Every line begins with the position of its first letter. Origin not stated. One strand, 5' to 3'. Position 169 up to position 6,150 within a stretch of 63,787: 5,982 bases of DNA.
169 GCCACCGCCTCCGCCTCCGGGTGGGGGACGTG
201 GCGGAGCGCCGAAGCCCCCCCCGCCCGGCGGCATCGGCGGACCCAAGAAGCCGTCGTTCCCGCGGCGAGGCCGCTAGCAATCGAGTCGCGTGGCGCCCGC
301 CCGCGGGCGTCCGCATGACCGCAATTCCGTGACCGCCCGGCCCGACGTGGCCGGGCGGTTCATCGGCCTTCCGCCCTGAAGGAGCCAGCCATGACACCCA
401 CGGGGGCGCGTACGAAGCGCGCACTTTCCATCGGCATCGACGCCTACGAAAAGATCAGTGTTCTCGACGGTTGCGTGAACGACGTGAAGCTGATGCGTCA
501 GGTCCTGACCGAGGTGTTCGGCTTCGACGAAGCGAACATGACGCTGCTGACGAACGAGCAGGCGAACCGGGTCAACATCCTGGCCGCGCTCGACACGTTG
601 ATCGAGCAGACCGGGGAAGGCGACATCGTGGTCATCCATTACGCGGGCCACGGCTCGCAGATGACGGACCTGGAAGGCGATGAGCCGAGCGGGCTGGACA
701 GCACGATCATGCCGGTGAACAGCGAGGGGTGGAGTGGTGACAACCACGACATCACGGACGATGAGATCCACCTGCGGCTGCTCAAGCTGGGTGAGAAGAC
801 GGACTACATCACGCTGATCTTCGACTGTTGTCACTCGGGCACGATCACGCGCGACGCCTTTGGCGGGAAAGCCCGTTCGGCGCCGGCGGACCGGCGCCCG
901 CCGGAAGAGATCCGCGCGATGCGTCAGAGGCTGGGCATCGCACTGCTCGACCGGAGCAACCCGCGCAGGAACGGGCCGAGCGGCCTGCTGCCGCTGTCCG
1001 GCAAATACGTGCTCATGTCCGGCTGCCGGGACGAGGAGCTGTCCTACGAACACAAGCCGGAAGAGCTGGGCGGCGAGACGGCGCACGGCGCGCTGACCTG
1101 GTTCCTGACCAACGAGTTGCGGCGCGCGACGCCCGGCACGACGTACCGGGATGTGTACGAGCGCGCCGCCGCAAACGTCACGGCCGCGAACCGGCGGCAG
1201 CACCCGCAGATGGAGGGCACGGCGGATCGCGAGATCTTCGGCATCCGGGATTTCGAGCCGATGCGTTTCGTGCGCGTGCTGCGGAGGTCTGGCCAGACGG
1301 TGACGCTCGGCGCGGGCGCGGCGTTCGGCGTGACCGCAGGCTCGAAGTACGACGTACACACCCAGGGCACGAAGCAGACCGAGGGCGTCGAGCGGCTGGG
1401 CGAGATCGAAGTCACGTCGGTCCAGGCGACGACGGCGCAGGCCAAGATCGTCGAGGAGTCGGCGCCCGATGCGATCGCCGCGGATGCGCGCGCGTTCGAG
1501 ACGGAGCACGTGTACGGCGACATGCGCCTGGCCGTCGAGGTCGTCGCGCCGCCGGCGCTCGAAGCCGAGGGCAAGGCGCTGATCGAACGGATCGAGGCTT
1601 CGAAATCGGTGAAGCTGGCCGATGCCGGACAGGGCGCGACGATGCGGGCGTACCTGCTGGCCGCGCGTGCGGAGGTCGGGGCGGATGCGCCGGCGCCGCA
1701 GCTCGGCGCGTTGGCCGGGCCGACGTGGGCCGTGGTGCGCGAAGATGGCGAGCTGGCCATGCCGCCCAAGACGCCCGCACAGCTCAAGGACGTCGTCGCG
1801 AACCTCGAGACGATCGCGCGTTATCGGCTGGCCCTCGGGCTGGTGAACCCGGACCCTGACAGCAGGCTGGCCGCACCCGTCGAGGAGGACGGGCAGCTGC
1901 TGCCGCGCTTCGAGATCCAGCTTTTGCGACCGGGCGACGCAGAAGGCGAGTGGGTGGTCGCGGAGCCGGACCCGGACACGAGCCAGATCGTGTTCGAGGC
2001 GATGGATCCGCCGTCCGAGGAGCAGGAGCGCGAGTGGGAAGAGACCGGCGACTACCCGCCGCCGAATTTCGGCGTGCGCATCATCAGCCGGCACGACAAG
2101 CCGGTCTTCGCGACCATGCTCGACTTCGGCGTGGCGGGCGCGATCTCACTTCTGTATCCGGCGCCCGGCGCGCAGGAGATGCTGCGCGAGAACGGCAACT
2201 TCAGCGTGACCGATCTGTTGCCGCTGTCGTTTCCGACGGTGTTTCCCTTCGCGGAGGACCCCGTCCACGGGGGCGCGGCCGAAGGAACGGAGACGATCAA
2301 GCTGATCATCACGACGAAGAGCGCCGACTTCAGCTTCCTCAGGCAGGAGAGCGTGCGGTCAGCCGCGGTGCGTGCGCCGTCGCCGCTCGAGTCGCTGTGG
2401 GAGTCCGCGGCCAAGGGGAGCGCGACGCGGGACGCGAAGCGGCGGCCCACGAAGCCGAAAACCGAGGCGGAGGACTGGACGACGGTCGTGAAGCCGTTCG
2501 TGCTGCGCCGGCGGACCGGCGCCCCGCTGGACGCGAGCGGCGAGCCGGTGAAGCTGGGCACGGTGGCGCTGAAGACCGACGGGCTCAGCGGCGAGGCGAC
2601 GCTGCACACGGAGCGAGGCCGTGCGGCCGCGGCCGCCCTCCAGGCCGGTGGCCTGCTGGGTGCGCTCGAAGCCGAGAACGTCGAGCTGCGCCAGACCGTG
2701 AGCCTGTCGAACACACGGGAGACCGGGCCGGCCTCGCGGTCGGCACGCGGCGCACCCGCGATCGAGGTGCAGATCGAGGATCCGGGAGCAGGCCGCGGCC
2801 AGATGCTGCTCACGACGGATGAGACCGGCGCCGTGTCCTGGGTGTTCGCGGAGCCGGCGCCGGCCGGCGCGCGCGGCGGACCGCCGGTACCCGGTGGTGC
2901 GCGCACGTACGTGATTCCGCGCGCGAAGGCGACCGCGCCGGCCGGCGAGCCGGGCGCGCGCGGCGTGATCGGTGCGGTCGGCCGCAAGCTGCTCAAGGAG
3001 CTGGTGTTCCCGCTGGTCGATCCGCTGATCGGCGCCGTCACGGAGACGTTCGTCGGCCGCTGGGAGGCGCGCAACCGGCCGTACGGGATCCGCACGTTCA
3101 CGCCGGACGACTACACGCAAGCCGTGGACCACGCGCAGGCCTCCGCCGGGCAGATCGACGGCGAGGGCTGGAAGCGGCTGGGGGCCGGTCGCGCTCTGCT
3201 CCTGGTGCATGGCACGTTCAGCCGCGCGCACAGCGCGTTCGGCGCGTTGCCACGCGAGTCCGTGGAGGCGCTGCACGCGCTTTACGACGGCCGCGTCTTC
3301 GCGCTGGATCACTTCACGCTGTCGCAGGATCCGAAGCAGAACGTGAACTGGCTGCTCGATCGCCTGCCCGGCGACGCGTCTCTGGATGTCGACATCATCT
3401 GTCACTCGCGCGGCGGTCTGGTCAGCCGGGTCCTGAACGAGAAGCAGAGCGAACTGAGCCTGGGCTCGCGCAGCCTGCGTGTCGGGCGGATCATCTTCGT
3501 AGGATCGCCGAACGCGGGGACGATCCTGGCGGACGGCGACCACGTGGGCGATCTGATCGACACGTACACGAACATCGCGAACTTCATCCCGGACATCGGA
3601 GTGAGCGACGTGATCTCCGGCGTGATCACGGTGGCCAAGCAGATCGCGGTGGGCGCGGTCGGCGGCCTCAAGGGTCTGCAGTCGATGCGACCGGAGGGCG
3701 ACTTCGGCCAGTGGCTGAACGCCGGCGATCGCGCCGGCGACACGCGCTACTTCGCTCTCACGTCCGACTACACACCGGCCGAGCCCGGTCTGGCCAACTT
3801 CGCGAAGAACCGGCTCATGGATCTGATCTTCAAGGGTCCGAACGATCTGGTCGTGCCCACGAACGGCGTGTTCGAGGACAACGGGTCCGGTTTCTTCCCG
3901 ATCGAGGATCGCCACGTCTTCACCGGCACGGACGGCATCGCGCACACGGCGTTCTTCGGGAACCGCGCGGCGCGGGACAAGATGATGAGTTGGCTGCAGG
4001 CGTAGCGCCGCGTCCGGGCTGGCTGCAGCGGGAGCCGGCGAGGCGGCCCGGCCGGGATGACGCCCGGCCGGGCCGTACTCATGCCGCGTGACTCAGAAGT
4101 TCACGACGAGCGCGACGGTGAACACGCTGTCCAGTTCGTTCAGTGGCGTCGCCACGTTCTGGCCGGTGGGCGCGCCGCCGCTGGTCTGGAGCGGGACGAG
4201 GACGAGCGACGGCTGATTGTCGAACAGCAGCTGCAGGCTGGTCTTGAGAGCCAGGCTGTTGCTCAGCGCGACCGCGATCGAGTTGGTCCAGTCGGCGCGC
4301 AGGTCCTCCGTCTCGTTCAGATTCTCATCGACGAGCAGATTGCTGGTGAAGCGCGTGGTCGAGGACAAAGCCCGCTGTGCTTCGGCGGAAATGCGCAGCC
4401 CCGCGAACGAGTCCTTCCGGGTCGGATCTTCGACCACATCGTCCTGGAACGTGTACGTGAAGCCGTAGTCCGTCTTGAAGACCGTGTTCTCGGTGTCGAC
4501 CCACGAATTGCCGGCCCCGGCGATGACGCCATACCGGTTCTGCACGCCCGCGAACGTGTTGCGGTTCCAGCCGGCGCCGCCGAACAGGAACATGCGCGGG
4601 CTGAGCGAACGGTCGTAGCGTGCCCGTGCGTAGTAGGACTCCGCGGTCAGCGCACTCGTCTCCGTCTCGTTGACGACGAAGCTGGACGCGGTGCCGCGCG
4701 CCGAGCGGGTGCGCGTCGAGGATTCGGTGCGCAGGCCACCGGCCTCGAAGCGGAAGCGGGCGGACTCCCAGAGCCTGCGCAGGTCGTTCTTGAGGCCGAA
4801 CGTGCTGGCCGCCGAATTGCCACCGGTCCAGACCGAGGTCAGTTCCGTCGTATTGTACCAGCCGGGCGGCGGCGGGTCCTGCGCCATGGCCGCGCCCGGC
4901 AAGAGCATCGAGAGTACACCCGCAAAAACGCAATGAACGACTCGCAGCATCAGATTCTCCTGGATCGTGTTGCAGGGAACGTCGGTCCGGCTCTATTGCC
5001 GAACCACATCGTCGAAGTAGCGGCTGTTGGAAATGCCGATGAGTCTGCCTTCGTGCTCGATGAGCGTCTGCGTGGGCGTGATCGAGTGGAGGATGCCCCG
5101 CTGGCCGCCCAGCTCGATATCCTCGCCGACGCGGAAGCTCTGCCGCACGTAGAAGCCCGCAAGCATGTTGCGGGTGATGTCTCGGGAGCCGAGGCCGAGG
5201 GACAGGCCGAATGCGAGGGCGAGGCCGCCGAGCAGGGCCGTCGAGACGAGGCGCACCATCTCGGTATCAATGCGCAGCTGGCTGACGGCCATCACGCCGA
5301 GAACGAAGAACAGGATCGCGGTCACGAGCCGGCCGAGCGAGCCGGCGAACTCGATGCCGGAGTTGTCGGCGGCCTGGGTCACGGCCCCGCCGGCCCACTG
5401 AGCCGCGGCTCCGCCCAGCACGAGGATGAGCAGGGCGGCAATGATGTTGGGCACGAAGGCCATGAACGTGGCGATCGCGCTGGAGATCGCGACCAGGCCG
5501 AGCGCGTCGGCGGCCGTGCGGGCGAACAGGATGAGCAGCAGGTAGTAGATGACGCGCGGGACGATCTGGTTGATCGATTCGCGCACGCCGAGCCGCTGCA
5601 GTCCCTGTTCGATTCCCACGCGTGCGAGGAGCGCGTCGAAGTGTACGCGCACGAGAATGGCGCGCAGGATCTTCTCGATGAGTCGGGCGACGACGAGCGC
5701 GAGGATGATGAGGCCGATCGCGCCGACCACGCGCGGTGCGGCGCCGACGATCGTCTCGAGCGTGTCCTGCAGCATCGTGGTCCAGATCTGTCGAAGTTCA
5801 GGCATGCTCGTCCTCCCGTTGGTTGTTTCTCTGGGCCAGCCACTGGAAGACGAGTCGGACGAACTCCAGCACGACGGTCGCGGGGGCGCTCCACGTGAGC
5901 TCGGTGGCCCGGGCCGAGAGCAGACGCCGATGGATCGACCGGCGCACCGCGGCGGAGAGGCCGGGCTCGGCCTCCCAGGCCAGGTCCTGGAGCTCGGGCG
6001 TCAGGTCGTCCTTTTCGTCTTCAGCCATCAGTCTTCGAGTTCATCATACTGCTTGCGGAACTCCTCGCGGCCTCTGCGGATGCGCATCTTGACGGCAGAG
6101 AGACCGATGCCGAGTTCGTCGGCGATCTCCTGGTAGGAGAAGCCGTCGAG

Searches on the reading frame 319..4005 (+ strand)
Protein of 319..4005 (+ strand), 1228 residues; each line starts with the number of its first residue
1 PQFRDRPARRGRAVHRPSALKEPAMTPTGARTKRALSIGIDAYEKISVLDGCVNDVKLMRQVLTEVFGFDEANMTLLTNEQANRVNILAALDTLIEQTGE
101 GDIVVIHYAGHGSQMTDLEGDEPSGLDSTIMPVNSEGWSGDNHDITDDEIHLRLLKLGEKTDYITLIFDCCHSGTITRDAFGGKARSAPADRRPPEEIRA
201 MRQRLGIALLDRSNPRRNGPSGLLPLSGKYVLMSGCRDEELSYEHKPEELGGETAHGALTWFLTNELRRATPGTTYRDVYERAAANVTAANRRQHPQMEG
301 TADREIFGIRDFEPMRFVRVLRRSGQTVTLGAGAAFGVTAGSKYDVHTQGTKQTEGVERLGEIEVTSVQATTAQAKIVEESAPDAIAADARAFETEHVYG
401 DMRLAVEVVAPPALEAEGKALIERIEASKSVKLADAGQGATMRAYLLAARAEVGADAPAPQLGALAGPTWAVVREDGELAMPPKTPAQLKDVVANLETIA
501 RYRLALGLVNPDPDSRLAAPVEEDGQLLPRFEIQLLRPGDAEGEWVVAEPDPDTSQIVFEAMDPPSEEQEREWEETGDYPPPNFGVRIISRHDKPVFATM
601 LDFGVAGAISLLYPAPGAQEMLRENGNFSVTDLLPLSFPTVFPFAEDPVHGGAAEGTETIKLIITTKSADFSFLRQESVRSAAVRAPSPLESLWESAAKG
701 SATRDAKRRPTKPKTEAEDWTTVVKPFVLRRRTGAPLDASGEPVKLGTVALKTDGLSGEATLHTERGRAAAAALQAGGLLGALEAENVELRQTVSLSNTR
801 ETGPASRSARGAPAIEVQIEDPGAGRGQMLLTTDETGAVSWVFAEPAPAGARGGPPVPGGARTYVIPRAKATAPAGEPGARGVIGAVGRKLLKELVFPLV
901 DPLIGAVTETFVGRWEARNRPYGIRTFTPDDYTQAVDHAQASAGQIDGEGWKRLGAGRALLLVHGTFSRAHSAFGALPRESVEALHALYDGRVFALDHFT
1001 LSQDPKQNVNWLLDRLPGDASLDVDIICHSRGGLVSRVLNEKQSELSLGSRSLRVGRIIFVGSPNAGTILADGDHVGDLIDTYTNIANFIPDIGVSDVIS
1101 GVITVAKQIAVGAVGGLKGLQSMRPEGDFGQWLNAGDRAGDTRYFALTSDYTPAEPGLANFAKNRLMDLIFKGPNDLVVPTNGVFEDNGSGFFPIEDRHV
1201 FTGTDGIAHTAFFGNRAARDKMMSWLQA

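Call 118: search_protein_families(library=pfam, proteins=[window:319-4005:+], max_evalue=0.00001)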
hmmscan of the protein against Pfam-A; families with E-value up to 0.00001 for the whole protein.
window:319-4005:+ (1228 aa): 2 families
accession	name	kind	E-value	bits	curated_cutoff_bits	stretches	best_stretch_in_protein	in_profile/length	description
PF24096.1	DUF7379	-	2.4e-54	184.6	33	1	960-1134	1-191/191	Domain of unknown function (DUF7379)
PF00656.27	Peptidase_C14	-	2.6e-28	99.7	21.4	1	33-302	2-228/233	Caspase domain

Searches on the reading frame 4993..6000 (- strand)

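Call 118: search_protein_families(library=pfam, proteins=[window:4993-6000:-], max_evalue=0.00001)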
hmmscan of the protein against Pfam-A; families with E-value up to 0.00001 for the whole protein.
window:4993-6000:- (335 aa): 1 family
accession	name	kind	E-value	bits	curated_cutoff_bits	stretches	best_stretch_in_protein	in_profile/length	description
PF05552.17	MS_channel_1st_1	-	2e-14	53.6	22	2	76-123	2-49/50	Mechanosensitive ion channel, conserved TM helix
